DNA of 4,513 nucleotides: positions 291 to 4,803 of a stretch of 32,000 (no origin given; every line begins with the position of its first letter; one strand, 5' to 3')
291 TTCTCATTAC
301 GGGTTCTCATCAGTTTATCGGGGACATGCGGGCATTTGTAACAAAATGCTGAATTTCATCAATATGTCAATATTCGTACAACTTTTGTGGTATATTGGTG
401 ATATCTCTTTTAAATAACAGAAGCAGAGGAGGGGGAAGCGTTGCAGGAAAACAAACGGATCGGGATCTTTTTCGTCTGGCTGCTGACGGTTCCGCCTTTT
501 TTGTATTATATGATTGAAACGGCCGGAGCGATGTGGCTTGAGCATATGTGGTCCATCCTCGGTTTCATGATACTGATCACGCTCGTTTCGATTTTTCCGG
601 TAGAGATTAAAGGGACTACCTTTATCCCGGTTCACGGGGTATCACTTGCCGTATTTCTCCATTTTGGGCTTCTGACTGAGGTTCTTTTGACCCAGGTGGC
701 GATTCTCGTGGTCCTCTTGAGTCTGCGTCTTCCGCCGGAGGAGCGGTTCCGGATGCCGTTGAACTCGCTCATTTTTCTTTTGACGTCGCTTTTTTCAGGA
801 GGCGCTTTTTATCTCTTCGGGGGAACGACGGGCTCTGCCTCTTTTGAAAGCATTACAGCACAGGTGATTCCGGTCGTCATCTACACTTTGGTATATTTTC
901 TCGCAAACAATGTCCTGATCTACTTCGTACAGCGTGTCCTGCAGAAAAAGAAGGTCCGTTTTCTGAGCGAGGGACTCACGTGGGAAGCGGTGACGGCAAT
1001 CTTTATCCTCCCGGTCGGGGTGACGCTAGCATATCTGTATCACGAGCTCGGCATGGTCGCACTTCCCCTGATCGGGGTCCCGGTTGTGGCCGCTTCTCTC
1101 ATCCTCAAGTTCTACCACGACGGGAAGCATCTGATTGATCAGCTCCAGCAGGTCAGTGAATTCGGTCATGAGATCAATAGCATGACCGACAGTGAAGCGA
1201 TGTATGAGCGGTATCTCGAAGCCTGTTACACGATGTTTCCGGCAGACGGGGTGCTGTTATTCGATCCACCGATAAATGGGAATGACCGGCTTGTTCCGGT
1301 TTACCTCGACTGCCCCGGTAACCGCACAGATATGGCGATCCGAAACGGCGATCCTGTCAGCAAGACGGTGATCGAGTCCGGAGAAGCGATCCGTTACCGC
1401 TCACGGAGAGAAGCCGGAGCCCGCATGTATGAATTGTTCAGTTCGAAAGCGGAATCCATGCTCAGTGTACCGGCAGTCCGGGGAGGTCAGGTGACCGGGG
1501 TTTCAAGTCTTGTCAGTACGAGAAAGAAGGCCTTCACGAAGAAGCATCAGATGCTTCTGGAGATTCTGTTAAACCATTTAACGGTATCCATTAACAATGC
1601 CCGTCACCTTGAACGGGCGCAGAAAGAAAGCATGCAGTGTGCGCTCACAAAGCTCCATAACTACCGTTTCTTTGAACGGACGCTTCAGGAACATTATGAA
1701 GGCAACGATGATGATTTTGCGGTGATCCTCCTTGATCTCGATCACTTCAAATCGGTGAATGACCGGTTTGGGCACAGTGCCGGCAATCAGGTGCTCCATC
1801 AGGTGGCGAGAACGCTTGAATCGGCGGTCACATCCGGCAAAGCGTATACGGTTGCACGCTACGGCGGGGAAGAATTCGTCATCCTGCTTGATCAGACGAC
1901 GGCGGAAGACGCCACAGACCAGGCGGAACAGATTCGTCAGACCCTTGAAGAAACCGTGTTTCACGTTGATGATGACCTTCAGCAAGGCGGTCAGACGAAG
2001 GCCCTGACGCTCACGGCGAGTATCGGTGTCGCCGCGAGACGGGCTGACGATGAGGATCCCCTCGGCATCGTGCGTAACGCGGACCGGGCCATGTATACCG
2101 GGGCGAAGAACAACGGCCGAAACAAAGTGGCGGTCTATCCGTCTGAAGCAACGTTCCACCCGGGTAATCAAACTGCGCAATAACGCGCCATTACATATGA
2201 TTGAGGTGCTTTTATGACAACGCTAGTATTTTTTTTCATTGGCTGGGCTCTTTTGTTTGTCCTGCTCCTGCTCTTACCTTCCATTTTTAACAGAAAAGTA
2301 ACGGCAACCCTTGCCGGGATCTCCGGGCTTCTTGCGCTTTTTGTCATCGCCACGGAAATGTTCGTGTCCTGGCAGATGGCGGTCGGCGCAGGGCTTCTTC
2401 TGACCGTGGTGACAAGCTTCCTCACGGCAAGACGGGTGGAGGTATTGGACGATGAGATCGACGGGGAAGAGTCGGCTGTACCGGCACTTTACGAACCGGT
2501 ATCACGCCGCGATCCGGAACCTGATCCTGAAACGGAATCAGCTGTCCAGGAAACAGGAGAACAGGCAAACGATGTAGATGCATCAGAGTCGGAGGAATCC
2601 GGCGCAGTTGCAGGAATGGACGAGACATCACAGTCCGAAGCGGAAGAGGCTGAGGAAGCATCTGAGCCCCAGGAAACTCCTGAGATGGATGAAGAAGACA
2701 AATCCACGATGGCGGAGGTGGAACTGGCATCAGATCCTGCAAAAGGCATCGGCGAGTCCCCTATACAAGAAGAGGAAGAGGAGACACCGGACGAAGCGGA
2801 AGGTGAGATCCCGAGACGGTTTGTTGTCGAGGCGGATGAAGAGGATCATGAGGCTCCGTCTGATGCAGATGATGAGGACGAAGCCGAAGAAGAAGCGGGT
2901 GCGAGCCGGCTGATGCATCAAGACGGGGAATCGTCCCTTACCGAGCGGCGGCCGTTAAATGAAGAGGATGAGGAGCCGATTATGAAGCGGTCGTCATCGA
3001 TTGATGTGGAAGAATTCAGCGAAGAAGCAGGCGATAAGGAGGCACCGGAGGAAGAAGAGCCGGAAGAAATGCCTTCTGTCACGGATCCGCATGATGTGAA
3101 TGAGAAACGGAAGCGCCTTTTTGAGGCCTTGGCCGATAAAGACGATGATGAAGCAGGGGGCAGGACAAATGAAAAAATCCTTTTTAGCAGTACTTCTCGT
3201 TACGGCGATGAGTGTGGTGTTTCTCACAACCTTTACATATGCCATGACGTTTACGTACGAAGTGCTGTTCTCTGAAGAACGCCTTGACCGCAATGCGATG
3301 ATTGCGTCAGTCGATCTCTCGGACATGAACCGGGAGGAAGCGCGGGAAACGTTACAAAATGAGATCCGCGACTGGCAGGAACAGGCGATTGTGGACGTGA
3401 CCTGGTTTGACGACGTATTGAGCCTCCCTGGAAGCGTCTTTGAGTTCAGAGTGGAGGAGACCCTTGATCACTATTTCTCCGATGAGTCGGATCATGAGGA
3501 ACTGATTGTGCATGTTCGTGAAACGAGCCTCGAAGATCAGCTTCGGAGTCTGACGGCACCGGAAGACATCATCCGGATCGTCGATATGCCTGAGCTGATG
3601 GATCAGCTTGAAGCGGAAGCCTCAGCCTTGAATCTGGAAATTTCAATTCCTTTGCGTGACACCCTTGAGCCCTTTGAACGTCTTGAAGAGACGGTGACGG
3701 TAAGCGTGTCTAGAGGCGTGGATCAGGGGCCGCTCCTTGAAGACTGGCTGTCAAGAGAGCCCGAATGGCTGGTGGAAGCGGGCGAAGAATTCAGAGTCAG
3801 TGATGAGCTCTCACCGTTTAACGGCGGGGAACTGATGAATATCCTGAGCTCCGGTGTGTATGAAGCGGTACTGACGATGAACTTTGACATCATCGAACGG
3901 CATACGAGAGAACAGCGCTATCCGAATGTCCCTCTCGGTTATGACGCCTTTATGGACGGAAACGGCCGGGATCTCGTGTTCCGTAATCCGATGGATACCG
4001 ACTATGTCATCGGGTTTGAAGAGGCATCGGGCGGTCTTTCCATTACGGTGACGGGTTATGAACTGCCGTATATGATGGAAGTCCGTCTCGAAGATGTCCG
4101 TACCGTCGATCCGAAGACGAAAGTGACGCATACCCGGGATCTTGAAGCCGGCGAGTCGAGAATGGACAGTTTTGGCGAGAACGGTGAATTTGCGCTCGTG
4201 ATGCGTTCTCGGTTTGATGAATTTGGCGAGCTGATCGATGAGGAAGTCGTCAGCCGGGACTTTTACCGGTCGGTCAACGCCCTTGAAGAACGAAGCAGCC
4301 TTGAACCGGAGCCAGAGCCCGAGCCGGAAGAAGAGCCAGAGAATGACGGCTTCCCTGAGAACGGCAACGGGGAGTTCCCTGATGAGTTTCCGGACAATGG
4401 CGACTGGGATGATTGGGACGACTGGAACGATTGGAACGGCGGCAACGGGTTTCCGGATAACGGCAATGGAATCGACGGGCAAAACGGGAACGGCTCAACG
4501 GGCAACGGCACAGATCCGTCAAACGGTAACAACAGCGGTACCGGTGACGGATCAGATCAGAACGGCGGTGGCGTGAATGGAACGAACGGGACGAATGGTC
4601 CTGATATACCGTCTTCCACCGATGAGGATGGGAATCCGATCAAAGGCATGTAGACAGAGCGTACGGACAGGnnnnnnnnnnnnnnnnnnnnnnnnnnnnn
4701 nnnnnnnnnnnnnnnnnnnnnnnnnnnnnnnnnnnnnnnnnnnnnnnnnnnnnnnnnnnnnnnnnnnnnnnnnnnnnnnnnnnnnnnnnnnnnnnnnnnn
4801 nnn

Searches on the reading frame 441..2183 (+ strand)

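Call 44: search_protein_families(library=pfam, proteins=[window:441-2183:+], max_evalue=0.00001)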
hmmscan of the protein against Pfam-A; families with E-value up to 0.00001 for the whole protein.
window:441-2183:+ (580 aa): 3 families
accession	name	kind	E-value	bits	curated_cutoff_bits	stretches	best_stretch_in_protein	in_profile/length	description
PF00990.26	GGDEF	-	4.3e-36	124.6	23.8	1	401-562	5-161/161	Diguanylate cyclase, GGDEF domain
PF13185.12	GAF_2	-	4.6e-07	30.6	28.6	1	292-384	42-135/136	GAF domain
PF01590.32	GAF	-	1.2e-06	29.5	22.4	0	252-384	3-133/133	GAF domain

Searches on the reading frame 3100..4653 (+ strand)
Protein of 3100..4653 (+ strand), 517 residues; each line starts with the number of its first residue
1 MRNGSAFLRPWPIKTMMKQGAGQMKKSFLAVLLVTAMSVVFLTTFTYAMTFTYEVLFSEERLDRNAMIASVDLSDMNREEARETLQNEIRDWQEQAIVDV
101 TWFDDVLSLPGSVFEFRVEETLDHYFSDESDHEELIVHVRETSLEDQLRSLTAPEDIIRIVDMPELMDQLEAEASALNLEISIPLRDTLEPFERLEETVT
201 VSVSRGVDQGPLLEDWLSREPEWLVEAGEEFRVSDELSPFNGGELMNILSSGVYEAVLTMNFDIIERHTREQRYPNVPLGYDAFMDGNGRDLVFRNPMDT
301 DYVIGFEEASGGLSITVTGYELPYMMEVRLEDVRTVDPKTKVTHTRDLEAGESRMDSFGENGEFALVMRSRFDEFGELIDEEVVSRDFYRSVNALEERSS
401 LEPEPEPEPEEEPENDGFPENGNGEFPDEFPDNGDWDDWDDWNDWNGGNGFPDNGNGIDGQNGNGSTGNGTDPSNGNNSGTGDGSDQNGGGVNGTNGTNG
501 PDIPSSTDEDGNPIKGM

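Call 5: search_protein_families(library=pfam, proteins=[window:3100-4653:+])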
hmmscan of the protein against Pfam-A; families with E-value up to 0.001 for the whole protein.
window:3100-4653:+ (517 aa): 1 family
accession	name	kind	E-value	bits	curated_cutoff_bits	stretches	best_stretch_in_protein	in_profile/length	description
PF04294.18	VanW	-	3.3e-08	33.5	27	1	249-315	61-127/130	VanW like protein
